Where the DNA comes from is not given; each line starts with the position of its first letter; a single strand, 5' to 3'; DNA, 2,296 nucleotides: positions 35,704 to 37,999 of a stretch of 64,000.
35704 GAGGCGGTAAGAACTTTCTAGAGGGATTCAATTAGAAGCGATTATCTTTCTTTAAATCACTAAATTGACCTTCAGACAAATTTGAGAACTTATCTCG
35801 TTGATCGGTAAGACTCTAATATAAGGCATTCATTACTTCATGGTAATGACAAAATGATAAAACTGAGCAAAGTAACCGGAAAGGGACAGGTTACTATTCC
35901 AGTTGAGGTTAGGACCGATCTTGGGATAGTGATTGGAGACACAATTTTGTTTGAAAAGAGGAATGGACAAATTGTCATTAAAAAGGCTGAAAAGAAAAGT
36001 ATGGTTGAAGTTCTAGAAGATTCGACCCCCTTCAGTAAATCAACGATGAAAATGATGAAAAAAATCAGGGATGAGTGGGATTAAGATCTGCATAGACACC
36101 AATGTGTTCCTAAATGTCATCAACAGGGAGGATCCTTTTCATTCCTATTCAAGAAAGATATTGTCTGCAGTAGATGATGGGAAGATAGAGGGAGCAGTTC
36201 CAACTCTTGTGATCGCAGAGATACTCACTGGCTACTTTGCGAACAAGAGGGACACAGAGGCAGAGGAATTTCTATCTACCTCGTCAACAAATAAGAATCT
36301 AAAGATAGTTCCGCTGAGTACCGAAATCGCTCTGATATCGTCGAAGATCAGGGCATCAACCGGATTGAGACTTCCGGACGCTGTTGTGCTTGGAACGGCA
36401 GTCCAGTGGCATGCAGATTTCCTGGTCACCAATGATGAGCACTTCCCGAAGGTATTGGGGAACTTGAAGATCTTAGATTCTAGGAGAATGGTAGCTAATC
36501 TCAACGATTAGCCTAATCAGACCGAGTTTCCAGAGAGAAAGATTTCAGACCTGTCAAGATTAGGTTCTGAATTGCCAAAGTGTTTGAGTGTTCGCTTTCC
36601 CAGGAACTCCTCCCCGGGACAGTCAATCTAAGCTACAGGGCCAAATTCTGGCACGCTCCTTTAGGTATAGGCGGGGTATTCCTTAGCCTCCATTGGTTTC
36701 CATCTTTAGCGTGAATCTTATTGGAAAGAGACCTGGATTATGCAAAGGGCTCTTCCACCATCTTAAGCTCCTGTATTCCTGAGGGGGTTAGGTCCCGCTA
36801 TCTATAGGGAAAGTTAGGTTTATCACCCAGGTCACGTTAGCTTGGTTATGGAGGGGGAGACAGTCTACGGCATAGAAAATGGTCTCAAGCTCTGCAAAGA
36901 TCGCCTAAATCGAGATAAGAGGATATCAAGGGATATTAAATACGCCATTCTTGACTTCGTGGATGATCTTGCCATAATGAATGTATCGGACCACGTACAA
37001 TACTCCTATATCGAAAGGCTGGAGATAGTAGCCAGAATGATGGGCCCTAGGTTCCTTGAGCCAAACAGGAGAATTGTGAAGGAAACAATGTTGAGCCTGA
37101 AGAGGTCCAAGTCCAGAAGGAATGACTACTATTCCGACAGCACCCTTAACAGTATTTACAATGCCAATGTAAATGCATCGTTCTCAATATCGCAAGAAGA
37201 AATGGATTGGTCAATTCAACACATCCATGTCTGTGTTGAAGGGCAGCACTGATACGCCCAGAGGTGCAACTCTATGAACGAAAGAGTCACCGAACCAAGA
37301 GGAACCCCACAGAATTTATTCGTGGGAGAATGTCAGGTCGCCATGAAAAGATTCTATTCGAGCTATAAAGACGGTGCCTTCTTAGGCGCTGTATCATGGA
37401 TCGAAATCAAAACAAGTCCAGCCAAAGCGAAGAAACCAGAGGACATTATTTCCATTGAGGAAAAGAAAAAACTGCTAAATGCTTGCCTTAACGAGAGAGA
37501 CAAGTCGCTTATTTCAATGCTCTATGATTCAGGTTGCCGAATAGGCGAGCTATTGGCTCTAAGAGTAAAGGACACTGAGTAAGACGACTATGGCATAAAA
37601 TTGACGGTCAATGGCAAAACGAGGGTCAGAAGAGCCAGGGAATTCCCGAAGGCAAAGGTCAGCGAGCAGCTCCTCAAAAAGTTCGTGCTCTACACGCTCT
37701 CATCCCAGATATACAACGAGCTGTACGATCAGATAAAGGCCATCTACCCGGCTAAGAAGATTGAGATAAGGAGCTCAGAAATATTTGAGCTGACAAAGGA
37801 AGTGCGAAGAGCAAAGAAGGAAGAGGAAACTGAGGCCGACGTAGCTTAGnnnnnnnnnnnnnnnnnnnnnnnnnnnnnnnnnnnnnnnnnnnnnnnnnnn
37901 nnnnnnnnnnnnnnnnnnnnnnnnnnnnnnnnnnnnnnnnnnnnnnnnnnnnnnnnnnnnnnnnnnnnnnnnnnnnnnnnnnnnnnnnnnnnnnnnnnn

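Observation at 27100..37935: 10.7-kb accessory island bracketed by rps3ae-3'/tRNA-Met and a foreign-looking second copy of the same module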

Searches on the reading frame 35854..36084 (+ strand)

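Call 10: search_protein_families(library=pfam, proteins=[window:35854-36084:+], max_evalue=0.01)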
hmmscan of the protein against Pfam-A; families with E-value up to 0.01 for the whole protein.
window:35854-36084:+ (76 aa): 2 families
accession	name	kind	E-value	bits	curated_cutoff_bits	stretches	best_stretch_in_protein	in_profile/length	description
PF04014.23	MazE_antitoxin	-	1.1e-10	41.8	24.7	1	5-47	2-45/48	Antidote-toxin recognition MazE, bacterial antitoxin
PF15937.10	PrlF_antitoxin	-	5.1e-06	27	32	1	5-65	2-63/99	prlF antitoxin for toxin YhaV_toxin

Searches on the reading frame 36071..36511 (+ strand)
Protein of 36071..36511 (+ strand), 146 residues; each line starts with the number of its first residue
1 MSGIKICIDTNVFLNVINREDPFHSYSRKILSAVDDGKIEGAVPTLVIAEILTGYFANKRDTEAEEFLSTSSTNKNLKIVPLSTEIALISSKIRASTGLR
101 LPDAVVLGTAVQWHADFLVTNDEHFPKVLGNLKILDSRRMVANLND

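Call 10: search_protein_families(library=pfam, proteins=[window:36071-36511:+], max_evalue=0.01)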
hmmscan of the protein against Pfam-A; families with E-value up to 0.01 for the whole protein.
window:36071-36511:+ (146 aa): 3 families
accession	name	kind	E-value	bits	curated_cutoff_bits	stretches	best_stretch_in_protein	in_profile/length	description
PF01850.27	PIN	-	4.9e-20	72.8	23.6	1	6-128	1-117/120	PIN domain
PF13470.12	PIN_3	-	5e-12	47.1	27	1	5-123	1-114/115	PIN domain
PF16289.11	PIN_12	-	0.0013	19.6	32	1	6-58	1-50/172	PIN domain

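Call 69: find_encoding_contigs(protein=window:36071-36511:+, flank=10000, max_places=10)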
Protein window:36071-36511:+ (146 aa): no gene with exactly this product is on record in the collection.

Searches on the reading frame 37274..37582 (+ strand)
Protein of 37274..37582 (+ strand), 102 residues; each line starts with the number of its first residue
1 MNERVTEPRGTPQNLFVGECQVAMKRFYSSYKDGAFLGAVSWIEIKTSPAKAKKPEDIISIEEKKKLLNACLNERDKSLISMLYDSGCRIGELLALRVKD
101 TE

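Call 10: search_protein_families(library=pfam, proteins=[window:37274-37582:+], max_evalue=0.01)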
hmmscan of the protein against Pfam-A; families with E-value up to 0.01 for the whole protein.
window:37274-37582:+ (102 aa): 1 family
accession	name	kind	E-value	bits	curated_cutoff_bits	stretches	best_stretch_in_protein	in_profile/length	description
PF00589.27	Phage_integrase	-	6.2e-05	23.3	27.1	1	62-100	6-48/172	Phage integrase family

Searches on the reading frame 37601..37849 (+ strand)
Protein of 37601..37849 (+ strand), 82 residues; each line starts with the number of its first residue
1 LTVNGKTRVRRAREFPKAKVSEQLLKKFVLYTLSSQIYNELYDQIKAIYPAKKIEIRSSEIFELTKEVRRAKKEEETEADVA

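Call 10: search_protein_families(library=pfam, proteins=[window:37601-37849:+], max_evalue=0.01)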
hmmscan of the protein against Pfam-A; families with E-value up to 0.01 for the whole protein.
window:37601-37849:+ (82 aa): 2 families
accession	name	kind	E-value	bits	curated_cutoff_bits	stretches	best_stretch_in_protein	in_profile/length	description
PF01015.23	Ribosomal_S3Ae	-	9.1e-07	29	29.3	1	12-62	138-188/191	Ribosomal S3Ae family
PF06183.18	DinI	-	0.0087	16.8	24.2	0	36-75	7-44/63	DinI-like family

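Call 26: find_homologous_proteins(query=window:37634-37846:+, max_evalue=0.00001)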
Query seq(71 aa) (71 aa): 1 proteins with E <= 0.00001 among 1 candidates.
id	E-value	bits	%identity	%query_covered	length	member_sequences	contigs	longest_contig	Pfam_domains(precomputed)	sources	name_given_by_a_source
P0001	4.0e-35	135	100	100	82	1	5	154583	PF01015.24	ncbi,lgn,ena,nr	ncbi:MAG: hypothetical protein LVQ63_00520 [Thermoplasmatales archaeon]|nr:hypothetical protein [The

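Call 27: find_encoding_contigs(protein=P0001, flank=10000, max_places=10)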
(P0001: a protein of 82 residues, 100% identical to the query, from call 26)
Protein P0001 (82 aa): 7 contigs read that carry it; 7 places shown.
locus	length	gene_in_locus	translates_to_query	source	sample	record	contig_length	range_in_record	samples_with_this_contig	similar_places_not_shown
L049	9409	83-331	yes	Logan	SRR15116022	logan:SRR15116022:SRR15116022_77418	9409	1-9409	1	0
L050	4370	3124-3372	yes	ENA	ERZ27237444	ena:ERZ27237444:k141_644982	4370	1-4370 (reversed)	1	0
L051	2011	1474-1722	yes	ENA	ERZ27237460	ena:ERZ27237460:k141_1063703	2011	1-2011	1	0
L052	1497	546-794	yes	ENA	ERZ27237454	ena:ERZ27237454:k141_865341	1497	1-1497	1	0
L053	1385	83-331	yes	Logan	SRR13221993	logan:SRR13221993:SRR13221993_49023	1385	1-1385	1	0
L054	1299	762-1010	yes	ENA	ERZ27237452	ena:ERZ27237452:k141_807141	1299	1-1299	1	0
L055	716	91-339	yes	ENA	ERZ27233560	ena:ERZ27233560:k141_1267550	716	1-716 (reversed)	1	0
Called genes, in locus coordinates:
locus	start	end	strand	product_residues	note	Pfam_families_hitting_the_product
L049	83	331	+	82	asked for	PF01015:Ribosomal_S3Ae (weak)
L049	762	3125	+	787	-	PF13802:Gal_mutarotas_2, PF01055:Glyco_hydro_31_2nd, PF21365:Glyco_hydro_31_3rd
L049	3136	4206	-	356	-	PF01978:TrmB, PF11495:TrmB_EBD_N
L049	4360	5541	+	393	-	PF02463:SMC_N (faint), PF00005:ABC_tran, PF13304:AAA_21 (faint), PF17912:OB_MalK (weak)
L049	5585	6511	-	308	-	PF00528:BPD_transp_1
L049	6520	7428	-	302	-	PF00528:BPD_transp_1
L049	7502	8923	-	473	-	PF13416:SBP_bac_8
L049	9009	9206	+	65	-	-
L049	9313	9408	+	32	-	?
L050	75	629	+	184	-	-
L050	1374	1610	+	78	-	PF04014:MazE_antitoxin, PF15937:PrlF_antitoxin (weak)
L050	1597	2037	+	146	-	PF13470:PIN_3, PF01850:PIN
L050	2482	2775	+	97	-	-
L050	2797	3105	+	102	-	-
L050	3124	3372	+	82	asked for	PF01015:Ribosomal_S3Ae (weak)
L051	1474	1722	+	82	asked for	PF01015:Ribosomal_S3Ae (weak)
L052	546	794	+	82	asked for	PF01015:Ribosomal_S3Ae (weak)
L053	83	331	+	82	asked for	PF01015:Ribosomal_S3Ae (weak)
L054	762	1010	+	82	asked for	PF01015:Ribosomal_S3Ae (weak)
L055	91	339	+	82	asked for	PF01015:Ribosomal_S3Ae (weak)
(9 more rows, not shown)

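Call 34: find_related_loci(query=window:37634-37846:+, collection=metagenome_contigs, flank=10000)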
Query seq(71 aa) (71 aa) in metagenome_contigs; peptide patterns used: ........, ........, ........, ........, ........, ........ (x = any residue, [..] = any of these).
448 stretches matched a pattern; 3 encode a relative of the query (tblastn E <= 1e-3); 3 distinct loci.
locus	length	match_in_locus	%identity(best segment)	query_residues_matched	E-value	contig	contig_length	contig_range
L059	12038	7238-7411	59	3-66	7e-20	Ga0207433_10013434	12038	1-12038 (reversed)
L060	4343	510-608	45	13-45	1e-6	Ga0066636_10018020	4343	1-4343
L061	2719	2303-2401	45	13-45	1e-6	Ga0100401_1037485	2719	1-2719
